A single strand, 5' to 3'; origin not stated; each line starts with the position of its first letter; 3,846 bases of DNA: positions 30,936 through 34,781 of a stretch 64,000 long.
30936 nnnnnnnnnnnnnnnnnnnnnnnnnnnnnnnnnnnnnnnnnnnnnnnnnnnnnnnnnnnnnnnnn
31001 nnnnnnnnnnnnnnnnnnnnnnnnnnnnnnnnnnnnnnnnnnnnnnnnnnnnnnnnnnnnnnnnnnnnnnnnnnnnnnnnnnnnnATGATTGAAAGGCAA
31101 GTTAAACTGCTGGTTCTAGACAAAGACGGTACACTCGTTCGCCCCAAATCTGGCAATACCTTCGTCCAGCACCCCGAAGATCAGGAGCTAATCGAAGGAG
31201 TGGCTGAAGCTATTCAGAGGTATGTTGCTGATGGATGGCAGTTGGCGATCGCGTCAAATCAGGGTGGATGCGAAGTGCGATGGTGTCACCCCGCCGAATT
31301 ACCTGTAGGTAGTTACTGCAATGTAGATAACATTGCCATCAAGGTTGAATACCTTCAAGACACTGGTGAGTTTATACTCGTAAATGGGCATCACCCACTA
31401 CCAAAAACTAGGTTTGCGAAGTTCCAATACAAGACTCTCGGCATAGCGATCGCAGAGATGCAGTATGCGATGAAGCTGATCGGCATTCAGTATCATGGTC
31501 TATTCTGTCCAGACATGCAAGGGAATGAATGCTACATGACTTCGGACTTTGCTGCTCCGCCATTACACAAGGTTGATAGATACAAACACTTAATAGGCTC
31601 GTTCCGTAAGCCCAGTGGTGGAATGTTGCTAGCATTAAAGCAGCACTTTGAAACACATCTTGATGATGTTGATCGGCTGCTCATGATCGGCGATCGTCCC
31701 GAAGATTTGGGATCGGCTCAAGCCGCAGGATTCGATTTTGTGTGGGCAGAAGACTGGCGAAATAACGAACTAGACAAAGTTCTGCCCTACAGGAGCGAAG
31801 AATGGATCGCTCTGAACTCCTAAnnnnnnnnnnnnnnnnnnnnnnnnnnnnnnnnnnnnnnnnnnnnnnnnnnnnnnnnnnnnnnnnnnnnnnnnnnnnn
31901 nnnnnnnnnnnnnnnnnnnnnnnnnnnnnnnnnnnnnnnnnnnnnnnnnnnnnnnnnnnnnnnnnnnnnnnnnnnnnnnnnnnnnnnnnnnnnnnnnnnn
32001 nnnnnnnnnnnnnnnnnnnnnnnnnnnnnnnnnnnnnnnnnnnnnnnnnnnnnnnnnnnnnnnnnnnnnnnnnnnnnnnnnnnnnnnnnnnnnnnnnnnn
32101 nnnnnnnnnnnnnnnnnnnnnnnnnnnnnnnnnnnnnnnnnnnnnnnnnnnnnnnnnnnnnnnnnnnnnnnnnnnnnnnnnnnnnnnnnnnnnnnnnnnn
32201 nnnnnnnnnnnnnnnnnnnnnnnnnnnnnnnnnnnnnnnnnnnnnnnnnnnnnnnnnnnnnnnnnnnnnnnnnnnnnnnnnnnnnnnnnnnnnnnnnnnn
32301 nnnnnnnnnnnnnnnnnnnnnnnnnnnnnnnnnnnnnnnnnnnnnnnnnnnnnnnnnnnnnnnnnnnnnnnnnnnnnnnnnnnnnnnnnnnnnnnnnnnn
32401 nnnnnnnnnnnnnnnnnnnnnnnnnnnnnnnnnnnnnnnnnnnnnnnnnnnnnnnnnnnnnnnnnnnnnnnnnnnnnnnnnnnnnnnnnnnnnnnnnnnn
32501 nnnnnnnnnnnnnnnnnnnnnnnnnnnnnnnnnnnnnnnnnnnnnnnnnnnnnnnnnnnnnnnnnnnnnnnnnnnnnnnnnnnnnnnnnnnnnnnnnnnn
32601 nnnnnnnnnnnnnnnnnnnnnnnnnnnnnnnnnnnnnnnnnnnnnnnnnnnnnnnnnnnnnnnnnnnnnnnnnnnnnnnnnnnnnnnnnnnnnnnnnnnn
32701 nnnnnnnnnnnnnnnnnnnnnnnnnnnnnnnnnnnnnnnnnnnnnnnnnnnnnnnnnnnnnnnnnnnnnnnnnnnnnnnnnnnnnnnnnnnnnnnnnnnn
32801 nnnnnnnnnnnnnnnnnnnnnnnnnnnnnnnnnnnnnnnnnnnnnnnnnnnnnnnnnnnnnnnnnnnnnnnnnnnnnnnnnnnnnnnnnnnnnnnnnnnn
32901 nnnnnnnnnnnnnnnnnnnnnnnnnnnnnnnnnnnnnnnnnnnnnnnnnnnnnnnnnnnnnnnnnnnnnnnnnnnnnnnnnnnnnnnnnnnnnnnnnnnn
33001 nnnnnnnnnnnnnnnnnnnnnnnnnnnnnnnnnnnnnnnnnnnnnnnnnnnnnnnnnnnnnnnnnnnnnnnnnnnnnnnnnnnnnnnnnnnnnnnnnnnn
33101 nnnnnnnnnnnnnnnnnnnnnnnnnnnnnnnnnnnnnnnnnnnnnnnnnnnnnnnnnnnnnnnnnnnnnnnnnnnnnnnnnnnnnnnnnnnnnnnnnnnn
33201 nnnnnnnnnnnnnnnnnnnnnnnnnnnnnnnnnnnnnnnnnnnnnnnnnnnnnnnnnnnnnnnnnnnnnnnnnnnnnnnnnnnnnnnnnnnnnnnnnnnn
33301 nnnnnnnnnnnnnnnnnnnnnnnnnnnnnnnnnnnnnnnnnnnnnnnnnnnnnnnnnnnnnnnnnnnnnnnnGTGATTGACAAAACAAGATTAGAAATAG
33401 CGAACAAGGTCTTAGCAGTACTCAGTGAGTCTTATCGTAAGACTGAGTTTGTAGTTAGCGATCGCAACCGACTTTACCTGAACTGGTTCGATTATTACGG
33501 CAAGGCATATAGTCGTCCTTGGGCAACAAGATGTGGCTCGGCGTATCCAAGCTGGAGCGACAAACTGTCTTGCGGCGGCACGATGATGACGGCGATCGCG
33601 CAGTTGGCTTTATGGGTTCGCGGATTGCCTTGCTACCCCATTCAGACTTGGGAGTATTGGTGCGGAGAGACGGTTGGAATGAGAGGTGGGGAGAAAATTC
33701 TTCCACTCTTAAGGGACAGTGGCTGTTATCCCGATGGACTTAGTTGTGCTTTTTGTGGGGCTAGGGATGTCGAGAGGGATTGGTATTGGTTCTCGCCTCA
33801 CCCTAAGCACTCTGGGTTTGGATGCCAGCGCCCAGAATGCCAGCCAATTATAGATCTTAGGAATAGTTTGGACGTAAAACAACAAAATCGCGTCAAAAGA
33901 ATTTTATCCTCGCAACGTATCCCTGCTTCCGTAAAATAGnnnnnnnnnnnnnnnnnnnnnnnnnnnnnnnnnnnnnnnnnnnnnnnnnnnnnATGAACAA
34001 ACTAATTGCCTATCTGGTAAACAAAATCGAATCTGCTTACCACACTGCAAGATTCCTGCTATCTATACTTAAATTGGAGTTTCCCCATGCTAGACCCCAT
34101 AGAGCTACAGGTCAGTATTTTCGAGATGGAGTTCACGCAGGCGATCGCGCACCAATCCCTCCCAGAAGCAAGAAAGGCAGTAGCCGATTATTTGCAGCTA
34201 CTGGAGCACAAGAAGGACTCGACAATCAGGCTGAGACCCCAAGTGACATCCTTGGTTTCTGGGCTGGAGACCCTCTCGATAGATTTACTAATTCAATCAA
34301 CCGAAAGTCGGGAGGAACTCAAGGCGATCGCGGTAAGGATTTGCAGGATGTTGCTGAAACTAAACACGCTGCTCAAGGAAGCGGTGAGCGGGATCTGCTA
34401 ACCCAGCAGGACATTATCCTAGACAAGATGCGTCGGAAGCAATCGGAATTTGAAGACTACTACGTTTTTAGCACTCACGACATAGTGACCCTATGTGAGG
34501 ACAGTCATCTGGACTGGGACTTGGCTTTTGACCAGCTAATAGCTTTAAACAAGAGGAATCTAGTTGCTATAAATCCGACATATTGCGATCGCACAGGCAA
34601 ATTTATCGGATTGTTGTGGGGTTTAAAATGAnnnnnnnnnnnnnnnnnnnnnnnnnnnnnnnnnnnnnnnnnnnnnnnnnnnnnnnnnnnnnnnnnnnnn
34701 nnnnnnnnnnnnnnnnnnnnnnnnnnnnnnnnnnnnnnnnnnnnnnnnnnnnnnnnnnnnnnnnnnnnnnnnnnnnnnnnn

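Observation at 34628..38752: Clustered DNA-modification and dNTP-pool genes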

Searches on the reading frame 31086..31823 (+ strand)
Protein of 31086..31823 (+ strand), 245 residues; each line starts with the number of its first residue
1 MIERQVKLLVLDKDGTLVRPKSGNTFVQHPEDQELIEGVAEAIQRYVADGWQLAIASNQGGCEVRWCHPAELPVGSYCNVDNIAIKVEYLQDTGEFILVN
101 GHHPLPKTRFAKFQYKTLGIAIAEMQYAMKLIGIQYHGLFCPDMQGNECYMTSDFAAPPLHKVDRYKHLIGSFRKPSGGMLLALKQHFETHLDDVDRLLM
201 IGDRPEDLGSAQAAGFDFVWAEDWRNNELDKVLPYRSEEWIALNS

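Call 3: search_protein_families(library=pfam, proteins=[window:31086-31823:+], max_evalue=0.01)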
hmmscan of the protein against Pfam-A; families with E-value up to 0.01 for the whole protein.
window:31086-31823:+ (245 aa): 6 families
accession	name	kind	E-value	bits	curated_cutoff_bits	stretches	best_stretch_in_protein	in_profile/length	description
PF08645.17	PNK3P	-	1e-08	35.5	22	1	8-203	2-125/161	Polynucleotide kinase 3 phosphatase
PF00702.32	Hydrolase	-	3.3e-07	31.3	26.4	0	171-215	150-191/191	haloacid dehalogenase-like hydrolase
PF13242.12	Hydrolase_like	-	8.2e-06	26.1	22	1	173-220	2-47/75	HAD-hyrolase-like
PF13419.12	HAD_2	-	0.00022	21.8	23.8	0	175-220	135-177/178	Haloacid dehalogenase-like hydrolase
PF09419.16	PGP_phosphatase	-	0.00023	21.3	20.4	0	3-62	38-89/168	Mitochondrial PGP phosphatase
PF13344.12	Hydrolase_6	-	0.0014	19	27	1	10-63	2-43/101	Haloacid dehalogenase-like hydrolase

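Call 6: search_protein_families(library=phrogs, proteins=[window:31086-31823:+], max_evalue=0.001)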
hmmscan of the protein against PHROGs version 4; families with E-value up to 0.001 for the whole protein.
window:31086-31823:+ (245 aa): 0 families

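Call 10: search_protein_families(library=ncbifam, proteins=[window:31086-31823:+], max_evalue=0.01)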
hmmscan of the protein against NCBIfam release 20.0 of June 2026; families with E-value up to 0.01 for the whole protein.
window:31086-31823:+ (245 aa): 16 families
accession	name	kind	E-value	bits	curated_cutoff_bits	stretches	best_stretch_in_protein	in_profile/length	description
NF006506.0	PRK08942.1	equivalog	3.3e-17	62.6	178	2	5-62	2-57/182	D-glycero-beta-D-manno-heptose 1,7-bisphosphate 7-phosphatase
TIGR01662.1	HAD-SF-IIIA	subfamily_domain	5.7e-15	55.6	44.6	2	7-61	1-52/141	HAD-IIIA family hydrolase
TIGR01656.1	Histidinol-ppas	subfamily_domain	1.8e-12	47.4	84.15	2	8-64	2-58/149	histidinol-phosphate phosphatase domain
TIGR01664.1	DNA-3'-Pase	equivalog_domain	1.4e-08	34.8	107.65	1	5-204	12-136/167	DNA 3'-phosphatase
TIGR00213.1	GmhB_yaeD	subfamily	1.2e-07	31.5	149.6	1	7-62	2-54/176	D-glycero-beta-D-manno-heptose 1,7-bisphosphate 7-phosphatase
TIGR01261.1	hisB_Nterm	equivalog_domain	2.3e-06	27.2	140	0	7-62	2-57/161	histidinol-phosphatase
NF003937.0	PRK05446.1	equivalog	3e-06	26.5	443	1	6-63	3-60/355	bifunctional histidinol-phosphatase/imidazoleglycerol-phosphate dehydratase HisB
NF050049.1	HBPPhtaseGmhB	domain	3.1e-06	27.1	250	0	6-62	3-56/171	D-glycero-alpha-D-manno-heptose-1,7-bisphosphate 7-phosphatase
TIGR01668.1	YqeG_hyp_ppase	hypoth_equivalog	2e-05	24.2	89.1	0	3-61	22-70/170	YqeG family HAD IIIA-type phosphatase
TIGR01460.1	HAD-SF-IIA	subfamily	5.5e-05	23.1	100.15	0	172-220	194-242/246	HAD-IIA family hydrolase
TIGR01663.1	PNK-3'Pase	equivalog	7e-05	21.4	502.8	1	5-62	163-221/520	bifunctional polynucleotide phosphatase/kinase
NF005264.0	PRK06769.1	equivalog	0.00014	21.7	217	0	172-215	90-130/175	HAD-IIIA family hydrolase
NF009695.0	PRK13222.1-2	equivalog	0.00024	20.6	225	0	174-219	149-191/226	phosphoglycolate phosphatase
TIGR00099.1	Cof-subfamily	subfamily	0.006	16.2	137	0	9-82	2-63/256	Cof-type HAD-IIB family hydrolase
TIGR01549.1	HAD-SF-IA-v1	subfamily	0.0078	16.6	23.3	0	174-215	112-149/149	HAD-IA family hydrolase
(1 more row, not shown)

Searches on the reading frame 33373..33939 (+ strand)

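Call 3: search_protein_families(library=pfam, proteins=[window:33373-33939:+], max_evalue=0.01)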
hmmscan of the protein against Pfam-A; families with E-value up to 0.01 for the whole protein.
window:33373-33939:+ (188 aa): 1 family
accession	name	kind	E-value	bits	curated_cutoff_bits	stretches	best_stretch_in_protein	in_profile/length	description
PF02565.21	RecO_C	-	0.0082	16.3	22.1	0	112-157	58-98/157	Recombination protein O C terminal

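Call 6: search_protein_families(library=phrogs, proteins=[window:33373-33939:+], max_evalue=0.001)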
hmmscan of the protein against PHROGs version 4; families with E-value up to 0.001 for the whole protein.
window:33373-33939:+ (188 aa): 0 families

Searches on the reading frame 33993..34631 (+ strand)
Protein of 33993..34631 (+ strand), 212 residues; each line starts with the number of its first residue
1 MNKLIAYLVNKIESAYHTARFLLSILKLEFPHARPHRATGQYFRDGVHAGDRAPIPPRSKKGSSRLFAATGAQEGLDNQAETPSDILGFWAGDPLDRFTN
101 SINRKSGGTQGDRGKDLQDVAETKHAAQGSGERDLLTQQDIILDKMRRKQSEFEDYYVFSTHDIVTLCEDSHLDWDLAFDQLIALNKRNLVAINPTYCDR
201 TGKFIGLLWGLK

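Call 3: search_protein_families(library=pfam, proteins=[window:33993-34631:+], max_evalue=0.01)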
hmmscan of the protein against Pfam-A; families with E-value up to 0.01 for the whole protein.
window:33993-34631:+ (212 aa): 0 families

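Call 6: search_protein_families(library=phrogs, proteins=[window:33993-34631:+], max_evalue=0.001)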
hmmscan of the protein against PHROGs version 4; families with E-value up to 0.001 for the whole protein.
window:33993-34631:+ (212 aa): 0 families

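Call 71: search_protein_families(library=padloc, proteins=[window:33993-34631:+], max_evalue=0.001)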
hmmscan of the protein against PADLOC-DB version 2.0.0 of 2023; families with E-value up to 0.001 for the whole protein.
window:33993-34631:+ (212 aa): 0 families
